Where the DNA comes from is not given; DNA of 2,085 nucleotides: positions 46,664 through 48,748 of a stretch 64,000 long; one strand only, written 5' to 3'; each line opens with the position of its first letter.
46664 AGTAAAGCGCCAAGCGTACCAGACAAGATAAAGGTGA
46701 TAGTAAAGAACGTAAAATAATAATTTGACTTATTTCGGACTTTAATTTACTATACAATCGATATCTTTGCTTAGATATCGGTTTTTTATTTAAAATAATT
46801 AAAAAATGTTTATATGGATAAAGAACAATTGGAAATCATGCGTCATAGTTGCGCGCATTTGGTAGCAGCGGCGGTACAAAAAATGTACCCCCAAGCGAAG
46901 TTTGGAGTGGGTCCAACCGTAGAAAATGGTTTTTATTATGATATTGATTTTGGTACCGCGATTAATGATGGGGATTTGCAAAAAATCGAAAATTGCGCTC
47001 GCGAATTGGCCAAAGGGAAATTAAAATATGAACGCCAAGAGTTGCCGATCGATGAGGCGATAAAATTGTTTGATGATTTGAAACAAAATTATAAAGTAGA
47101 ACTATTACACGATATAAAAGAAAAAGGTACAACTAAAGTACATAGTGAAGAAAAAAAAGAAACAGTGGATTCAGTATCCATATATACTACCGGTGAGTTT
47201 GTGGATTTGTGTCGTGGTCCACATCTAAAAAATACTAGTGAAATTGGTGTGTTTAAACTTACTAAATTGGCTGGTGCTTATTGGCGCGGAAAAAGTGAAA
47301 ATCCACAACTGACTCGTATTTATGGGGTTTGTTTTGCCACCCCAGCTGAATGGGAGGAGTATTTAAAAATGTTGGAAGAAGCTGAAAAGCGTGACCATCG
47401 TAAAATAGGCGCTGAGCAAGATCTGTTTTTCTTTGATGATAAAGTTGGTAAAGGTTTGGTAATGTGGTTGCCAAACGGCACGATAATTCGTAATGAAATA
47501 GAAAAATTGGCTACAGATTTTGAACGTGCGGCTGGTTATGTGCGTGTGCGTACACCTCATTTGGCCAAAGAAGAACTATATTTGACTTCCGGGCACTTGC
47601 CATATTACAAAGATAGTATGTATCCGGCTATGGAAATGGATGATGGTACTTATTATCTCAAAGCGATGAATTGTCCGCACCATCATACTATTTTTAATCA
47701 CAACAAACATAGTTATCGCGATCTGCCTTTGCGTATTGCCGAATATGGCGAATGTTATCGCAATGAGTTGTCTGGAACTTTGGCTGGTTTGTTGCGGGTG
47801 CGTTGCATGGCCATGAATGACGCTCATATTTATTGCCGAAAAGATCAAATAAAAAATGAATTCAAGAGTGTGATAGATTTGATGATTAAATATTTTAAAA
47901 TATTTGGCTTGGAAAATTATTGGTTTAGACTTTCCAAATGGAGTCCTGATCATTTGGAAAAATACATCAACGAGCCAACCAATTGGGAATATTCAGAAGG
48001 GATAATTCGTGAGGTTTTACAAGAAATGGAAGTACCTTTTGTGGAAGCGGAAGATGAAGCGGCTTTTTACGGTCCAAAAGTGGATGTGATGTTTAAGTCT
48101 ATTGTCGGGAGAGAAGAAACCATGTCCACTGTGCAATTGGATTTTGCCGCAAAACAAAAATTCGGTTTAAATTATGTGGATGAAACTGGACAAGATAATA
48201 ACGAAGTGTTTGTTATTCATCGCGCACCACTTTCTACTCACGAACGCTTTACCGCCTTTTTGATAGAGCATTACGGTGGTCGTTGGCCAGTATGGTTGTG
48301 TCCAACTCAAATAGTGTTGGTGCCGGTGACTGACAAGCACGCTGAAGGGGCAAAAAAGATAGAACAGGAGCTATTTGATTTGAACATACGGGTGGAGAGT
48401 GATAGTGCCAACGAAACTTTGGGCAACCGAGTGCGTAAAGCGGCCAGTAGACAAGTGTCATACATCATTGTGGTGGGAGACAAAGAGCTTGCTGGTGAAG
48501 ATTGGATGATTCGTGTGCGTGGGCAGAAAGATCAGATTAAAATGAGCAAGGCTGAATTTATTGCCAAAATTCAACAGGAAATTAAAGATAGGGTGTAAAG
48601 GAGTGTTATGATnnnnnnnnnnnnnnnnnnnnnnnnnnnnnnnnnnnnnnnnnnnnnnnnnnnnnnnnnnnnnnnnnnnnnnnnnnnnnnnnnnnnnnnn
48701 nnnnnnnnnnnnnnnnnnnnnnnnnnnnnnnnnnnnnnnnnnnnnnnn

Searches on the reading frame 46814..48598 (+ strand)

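Call 34: search_protein_families(library=pfam, proteins=[window:46814-48598:+], max_evalue=0.001)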
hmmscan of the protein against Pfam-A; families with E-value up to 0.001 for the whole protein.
window:46814-48598:+ (594 aa): 3 families
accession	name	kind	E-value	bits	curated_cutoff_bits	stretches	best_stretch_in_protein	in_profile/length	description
PF00587.30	tRNA-synt_2b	-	8.3e-34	117.6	29.3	1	277-487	8-179/179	tRNA synthetase class II core domain (G, H, P, S and T)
PF03129.25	HGTP_anticodon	-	1.4e-17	64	21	1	499-588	1-93/94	Anticodon binding domain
PF07973.19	tRNA_SAD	-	1.5e-17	63.8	24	1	121-170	1-44/44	Threonyl and Alanyl tRNA synthetase second additional domain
